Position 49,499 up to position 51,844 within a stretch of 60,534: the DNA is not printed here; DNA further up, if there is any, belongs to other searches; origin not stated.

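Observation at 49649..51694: Lycopene cyclase and beta-carotene 15,15'-dioxygenase fused in one 681-aa polypeptide next to the rhodopsin gene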

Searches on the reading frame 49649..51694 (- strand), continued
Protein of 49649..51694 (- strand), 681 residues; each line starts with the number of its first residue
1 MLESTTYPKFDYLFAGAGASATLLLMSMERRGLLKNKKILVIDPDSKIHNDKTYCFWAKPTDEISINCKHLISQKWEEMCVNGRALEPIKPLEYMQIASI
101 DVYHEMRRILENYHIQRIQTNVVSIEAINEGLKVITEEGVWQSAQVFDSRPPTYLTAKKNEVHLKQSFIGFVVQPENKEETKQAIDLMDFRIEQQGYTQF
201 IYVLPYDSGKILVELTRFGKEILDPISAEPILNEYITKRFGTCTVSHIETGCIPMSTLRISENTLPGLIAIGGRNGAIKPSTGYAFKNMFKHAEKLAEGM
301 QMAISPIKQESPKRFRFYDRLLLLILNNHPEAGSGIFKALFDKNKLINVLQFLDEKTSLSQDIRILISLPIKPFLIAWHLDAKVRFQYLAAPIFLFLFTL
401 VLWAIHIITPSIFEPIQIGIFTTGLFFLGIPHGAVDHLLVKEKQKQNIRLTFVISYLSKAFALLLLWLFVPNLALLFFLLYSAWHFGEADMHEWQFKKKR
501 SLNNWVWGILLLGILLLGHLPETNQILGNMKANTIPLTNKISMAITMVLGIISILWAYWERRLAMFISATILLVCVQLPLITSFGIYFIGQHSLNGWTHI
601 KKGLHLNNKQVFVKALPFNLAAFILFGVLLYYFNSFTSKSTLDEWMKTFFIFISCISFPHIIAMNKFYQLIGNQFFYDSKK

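Call 42: list_cluster_members(proteins=[P0121, P0125, P0132, P0135, P0146, P0160, P0183, P0201, P0217, P0252])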
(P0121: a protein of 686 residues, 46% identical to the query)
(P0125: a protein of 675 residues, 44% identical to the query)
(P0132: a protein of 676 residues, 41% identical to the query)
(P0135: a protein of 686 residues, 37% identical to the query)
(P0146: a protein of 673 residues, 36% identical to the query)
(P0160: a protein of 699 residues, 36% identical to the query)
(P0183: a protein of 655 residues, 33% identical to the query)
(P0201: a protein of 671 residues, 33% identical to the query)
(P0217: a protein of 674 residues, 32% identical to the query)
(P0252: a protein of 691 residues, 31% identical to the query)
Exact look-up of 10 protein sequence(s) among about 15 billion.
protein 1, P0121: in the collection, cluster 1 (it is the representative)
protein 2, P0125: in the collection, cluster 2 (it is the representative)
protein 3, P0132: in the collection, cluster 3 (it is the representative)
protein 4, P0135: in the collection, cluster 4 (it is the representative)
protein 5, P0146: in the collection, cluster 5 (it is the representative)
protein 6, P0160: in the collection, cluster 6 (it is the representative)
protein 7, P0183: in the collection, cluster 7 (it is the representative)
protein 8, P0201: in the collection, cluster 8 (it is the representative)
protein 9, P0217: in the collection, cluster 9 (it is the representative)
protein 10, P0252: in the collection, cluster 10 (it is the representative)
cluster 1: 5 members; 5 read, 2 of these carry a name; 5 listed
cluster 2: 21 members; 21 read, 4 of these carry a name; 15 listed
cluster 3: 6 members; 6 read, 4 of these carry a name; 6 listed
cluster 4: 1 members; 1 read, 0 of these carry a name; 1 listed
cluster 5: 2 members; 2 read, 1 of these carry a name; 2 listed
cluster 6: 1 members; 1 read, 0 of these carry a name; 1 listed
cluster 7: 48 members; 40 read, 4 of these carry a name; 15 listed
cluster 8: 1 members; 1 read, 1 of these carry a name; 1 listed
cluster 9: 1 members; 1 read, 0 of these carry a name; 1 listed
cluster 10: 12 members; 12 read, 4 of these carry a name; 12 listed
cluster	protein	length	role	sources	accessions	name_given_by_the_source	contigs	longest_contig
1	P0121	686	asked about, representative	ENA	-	-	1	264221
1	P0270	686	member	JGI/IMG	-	lycopene beta-cyclase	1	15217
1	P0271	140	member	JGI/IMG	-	hypothetical protein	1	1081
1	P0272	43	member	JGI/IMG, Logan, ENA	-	-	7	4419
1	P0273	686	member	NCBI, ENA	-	-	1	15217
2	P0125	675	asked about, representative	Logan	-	-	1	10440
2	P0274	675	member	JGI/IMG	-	lycopene beta-cyclase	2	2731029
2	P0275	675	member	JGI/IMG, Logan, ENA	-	lycopene beta-cyclase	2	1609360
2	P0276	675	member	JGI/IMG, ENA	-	lycopene beta-cyclase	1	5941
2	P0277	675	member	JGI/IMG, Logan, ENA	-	lycopene beta-cyclase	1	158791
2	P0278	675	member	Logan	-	-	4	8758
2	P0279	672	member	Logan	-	-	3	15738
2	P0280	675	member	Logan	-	-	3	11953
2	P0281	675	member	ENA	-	-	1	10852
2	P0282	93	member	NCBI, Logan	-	-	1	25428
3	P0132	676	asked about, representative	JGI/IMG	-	lycopene beta-cyclase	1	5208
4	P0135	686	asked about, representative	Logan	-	-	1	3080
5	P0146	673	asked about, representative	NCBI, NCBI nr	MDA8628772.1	beta-carotene 15,15'-dioxygenase, Brp/Blh family [Bacteroidia bacterium]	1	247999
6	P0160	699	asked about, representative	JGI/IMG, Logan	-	-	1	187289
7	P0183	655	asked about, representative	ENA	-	-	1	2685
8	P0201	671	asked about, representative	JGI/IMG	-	lycopene beta-cyclase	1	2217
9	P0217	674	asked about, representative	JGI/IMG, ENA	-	-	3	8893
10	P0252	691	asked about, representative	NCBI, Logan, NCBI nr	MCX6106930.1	MAG: beta-carotene 15,15'-dioxygenase, Brp/Blh family [Proteobacteria bacterium] | beta-carotene 15,15'-dioxygenase, Brp/Blh family [Pseudomonadota bacterium]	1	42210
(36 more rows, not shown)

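Call 45: find_encoding_contigs(protein=P0120, flank=10000, max_places=2)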
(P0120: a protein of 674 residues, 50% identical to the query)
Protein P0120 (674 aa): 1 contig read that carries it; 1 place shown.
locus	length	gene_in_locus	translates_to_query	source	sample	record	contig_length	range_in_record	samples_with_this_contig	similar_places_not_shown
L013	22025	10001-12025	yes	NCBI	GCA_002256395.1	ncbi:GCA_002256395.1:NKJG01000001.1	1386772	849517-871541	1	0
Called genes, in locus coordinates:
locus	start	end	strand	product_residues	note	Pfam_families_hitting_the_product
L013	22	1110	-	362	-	PF07719:TPR_2 (faint), PF13174:TPR_6 (faint), PF13424:TPR_12 (faint), PF13432:TPR_16 (faint), PF13176:TPR_7 (faint), PF13181:TPR_8 (faint), PF13414:TPR_11 (faint), PF00515:TPR_1 (weak), +3 more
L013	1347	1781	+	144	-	-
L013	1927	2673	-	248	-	-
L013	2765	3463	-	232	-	-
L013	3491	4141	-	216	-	-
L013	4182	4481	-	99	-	PF05016:ParE_toxin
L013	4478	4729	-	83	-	PF03693:ParD_antitoxin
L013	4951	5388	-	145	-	PF00903:Glyoxalase, PF06983:3-dmu-9_3-mt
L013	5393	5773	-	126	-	PF13564:DoxX_2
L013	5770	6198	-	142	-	PF00903:Glyoxalase, PF06983:3-dmu-9_3-mt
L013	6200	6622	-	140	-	PF06983:3-dmu-9_3-mt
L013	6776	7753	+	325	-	PF01965:DJ-1_PfpI, PF12833:HTH_18, PF00165:HTH_AraC (weak)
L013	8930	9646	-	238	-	PF01036:Bac_rhodopsin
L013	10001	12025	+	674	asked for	PF05834:Lycopene_cycl, PF15461:BCD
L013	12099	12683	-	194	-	-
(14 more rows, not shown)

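Call 47: find_encoding_contigs(protein=P0252, flank=10000, max_places=2)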
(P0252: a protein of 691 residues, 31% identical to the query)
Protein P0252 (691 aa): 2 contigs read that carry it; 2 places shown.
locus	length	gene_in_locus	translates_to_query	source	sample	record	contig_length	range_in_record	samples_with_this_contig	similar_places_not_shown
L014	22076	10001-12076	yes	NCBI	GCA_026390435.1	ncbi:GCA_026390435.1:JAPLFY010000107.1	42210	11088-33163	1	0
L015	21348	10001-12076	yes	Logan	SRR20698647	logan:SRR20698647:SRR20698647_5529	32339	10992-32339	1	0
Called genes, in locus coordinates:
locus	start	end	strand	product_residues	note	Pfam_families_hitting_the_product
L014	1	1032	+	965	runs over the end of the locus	PF00005:ABC_tran (faint), PF02463:SMC_N (faint), PF03193:RsgA_GTPase (faint), PF13191:AAA_16 (faint), PF13555:AAA_29 (faint), PF13304:AAA_21 (faint), PF17760:UvrA_inter, PF17755:UvrA_DNA-bind, +1 more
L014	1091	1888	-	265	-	PF00595:PDZ (weak), PF13180:PDZ_2, PF17820:PDZ_6 (weak), PF00578:AhpC-TSA, PF08534:Redoxin, PF00085:Thioredoxin (weak), PF13098:Thioredoxin_2 (weak), PF13905:Thioredoxin_8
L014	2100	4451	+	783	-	PF03176:MMPL (weak)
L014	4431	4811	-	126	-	-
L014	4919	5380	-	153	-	PF02639:DUF188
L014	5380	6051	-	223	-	-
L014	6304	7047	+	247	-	-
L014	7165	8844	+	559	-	PF00691:OmpA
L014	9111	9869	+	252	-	PF01036:Bac_rhodopsin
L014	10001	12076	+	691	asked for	PF05834:Lycopene_cycl, PF15461:BCD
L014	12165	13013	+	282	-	-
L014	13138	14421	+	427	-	PF01637:ATPase_2, PF13173:AAA_14 (weak)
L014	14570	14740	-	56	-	-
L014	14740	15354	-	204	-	PF04140:ICMT (weak), PF04191:PEMT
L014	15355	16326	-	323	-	PF00487:FA_desaturase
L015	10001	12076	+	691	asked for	PF05834:Lycopene_cycl, PF15461:BCD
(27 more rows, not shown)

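Call 48: find_encoding_contigs(protein=P0274, flank=10000, max_places=2)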
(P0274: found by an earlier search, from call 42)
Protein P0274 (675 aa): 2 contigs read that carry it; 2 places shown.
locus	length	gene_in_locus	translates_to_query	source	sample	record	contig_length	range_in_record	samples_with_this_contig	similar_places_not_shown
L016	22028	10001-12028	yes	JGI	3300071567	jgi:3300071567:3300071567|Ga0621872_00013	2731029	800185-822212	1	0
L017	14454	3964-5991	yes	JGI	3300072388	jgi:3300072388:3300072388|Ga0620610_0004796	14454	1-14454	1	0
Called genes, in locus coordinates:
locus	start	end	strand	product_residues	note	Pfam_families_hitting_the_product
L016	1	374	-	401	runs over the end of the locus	PF00589:Phage_integrase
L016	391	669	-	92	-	-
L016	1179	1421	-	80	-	PF13560:HTH_31 (weak), PF01381:HTH_3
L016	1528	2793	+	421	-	PF13385:Laminin_G_3, PF18962:Por_Secre_tail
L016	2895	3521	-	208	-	PF02586:SRAP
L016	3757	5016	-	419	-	PF00817:IMS, PF11799:IMS_C, PF13438:DUF4113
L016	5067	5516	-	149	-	PF00717:Peptidase_S24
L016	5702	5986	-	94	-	PF18762:Kinase-PolyVal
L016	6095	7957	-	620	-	PF13620:CarboxypepD_reg, PF13715:CarbopepD_reg_2, PF17210:SdrD_B (weak), PF22904:NOMO1-like_2nd, PF13506:Glyco_transf_21, PF00535:Glycos_transf_2, PF13641:Glyco_tranf_2_3, PF13632:Glyco_trans_2_3, +1 more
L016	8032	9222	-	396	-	PF00202:Aminotran_3 (faint), PF00155:Aminotran_1_2, PF00464:SHMT (weak)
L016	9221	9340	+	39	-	-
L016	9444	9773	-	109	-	-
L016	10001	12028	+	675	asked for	PF05834:Lycopene_cycl, PF15461:BCD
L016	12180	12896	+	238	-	PF01036:Bac_rhodopsin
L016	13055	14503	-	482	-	PF02321:OEP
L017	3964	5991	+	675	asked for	PF05834:Lycopene_cycl, PF15461:BCD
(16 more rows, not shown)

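Call 52: list_cluster_members(proteins=[P0223, P0224, P0230, P0232, P0235, P0237, P0227, P0233, P0238, P0002])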
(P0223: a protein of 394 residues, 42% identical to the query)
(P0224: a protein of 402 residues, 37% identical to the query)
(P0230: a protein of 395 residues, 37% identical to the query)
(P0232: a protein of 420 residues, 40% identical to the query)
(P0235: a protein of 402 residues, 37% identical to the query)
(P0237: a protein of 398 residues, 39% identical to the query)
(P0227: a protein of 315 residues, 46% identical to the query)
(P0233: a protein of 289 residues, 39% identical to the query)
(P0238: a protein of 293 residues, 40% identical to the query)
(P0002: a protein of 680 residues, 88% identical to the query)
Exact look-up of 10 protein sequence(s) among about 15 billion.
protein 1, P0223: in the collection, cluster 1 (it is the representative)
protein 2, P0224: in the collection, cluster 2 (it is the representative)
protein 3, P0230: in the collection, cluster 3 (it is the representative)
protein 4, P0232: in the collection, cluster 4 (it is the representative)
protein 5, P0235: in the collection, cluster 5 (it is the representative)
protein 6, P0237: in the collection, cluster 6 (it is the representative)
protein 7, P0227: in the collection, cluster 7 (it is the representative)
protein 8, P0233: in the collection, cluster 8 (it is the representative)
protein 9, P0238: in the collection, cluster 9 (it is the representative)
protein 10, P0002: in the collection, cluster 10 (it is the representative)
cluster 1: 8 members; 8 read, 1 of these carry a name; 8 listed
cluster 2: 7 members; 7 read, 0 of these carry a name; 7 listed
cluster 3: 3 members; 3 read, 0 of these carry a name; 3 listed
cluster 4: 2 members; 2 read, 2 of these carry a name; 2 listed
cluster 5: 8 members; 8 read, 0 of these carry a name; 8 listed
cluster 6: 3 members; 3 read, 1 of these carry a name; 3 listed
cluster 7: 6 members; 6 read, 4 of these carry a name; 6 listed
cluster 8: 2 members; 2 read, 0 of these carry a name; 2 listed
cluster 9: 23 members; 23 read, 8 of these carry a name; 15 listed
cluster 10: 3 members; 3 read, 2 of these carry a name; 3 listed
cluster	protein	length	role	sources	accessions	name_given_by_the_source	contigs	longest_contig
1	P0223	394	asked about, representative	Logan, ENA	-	-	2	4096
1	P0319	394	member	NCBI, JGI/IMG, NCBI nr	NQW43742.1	MAG: hypothetical protein HQ463_09955 [Bacteroidetes bacterium] | hypothetical protein [Bacteroidota bacterium]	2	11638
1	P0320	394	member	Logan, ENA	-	-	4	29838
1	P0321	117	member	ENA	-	-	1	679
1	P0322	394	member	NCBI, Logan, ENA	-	-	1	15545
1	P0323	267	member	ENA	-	-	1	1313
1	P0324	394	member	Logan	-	-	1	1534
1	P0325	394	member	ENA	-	-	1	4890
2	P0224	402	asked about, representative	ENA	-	-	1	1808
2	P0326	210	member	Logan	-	-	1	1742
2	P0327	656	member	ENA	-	-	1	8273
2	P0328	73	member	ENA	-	-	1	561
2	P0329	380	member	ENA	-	-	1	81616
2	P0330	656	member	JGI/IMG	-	-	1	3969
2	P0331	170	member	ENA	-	-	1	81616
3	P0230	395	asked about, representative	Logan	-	-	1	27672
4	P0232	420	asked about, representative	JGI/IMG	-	lycopene beta-cyclase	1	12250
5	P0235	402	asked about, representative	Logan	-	-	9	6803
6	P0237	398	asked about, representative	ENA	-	-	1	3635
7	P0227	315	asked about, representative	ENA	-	-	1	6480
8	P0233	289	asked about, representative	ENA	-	-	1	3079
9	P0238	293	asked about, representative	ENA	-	-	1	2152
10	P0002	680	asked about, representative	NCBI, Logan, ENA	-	-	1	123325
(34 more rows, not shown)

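Call 53: find_encoding_contigs(protein=P0223, flank=8000, max_places=2)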
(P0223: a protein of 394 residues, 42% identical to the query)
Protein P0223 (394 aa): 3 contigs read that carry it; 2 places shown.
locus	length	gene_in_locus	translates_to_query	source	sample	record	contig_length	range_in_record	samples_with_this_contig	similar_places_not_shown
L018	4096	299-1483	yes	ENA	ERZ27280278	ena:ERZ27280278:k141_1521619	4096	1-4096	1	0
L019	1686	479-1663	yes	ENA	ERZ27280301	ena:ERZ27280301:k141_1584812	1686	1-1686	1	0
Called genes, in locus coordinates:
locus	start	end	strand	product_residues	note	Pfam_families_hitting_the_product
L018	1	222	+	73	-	?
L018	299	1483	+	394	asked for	PF05834:Lycopene_cycl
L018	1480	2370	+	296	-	PF15461:BCD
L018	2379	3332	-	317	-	PF01075:Glyco_transf_9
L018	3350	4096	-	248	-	?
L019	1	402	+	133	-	?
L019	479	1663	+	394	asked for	PF05834:Lycopene_cycl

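Call 54: find_encoding_contigs(protein=P0235, flank=8000, max_places=2)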
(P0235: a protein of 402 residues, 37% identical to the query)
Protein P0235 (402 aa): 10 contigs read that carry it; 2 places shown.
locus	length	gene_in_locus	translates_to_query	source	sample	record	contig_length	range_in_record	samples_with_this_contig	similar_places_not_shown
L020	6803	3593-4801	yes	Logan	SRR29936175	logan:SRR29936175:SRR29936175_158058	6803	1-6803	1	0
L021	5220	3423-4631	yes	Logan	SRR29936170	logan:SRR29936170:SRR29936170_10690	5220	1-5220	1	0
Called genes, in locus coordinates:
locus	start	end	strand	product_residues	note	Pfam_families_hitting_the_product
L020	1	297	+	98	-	?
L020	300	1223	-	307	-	PF00126:HTH_1, PF12849:PBP_like_2 (weak), PF03466:LysR_substrate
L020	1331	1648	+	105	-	-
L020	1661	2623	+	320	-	PF05982:Sbt_1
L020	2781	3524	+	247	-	PF01036:Bac_rhodopsin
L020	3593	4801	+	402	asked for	PF05834:Lycopene_cycl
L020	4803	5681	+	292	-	PF15461:BCD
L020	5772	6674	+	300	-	-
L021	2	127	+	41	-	?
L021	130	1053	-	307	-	PF00126:HTH_1, PF12849:PBP_like_2 (weak), PF03466:LysR_substrate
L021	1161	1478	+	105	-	-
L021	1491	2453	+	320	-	PF05982:Sbt_1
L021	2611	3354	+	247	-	PF01036:Bac_rhodopsin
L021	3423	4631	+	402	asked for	PF05834:Lycopene_cycl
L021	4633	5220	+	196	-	?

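Call 55: find_encoding_contigs(protein=P0230, flank=6000, max_places=1)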
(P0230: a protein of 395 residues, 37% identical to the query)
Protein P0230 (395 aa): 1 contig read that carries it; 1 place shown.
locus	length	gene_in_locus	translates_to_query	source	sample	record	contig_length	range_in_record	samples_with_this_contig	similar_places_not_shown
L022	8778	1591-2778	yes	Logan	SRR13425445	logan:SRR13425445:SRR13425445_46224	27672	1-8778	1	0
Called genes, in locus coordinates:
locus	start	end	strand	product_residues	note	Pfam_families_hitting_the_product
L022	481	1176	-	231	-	PF00578:AhpC-TSA, PF08534:Redoxin, PF00085:Thioredoxin (weak), PF13905:Thioredoxin_8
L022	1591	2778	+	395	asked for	PF05834:Lycopene_cycl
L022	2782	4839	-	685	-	-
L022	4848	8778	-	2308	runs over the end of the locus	-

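Call 60: list_cluster_members(proteins=[P0264, P0248, P0260, P0253, P0245, P0257, P0250, P0267, P0244, P0246])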
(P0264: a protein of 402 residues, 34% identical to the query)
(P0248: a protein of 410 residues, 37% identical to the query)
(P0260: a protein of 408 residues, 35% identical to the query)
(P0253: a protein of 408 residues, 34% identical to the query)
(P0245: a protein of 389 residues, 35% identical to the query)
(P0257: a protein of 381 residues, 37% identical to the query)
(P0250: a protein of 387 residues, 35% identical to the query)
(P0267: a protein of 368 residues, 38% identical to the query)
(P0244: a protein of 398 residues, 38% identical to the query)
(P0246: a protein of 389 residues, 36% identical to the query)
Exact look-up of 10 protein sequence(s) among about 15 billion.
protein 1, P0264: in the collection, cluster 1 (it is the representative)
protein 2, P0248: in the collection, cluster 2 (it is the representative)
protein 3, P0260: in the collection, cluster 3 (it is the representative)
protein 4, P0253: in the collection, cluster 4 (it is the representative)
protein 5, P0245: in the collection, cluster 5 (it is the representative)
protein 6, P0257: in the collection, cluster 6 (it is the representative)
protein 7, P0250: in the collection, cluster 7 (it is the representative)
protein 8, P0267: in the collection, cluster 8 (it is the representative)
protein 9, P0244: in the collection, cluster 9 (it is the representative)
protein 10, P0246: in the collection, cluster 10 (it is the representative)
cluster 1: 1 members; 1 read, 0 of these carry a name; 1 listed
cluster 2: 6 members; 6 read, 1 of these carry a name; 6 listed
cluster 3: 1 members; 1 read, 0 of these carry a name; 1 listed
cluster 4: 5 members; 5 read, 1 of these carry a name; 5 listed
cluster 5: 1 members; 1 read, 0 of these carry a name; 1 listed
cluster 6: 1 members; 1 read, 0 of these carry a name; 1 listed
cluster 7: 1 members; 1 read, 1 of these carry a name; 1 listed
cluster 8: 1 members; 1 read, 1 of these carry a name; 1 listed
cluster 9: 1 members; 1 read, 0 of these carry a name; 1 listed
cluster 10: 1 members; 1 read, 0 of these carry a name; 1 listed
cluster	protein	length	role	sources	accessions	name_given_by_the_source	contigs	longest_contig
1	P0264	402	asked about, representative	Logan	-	-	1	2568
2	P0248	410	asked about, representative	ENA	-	-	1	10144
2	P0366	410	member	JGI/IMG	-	lycopene beta-cyclase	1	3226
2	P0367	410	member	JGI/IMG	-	-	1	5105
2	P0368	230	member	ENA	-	-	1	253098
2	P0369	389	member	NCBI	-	-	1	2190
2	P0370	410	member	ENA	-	-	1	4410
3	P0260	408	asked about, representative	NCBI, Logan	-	-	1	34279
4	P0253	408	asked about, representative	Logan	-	-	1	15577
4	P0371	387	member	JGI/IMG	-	lycopene beta-cyclase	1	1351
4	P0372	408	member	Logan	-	-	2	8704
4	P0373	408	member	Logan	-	-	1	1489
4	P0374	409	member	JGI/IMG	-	-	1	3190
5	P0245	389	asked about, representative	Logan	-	-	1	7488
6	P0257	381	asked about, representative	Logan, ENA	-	-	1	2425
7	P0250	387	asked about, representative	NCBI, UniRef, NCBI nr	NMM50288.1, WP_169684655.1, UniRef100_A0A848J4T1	lycopene cyclase family protein [Marinigracilibium pacificum] | Lycopene cyclase n=1 Tax=Marinigracilibium pacificum TaxID=2729599 RepID=A0A848J4T1_9BACT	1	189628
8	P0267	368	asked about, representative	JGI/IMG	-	lycopene beta-cyclase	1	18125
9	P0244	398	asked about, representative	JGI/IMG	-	-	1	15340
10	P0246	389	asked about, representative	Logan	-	-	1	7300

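Call 61: find_encoding_contigs(protein=P0248, flank=8000, max_places=2)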
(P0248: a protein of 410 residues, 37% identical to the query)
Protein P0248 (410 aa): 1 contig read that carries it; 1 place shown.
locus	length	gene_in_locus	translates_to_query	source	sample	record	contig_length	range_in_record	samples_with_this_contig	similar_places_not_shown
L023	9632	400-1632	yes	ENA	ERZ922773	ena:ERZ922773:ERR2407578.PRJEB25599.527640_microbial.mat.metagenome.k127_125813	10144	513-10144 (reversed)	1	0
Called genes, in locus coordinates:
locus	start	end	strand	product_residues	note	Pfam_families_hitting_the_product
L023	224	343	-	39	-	-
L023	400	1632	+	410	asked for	PF05834:Lycopene_cycl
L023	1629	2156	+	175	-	PF15461:BCD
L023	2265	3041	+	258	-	PF01036:Bac_rhodopsin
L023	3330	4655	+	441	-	PF00875:DNA_photolyase, PF03441:FAD_binding_7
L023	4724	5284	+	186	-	PF00210:Ferritin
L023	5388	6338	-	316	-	PF03544:TonB_C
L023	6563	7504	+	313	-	PF08331:QueG_DUF1730, PF00037:Fer4 (faint), PF13237:Fer4_10 (faint), PF13484:Fer4_16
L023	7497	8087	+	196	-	-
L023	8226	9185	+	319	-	PF02469:Fasciclin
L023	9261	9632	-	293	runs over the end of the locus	?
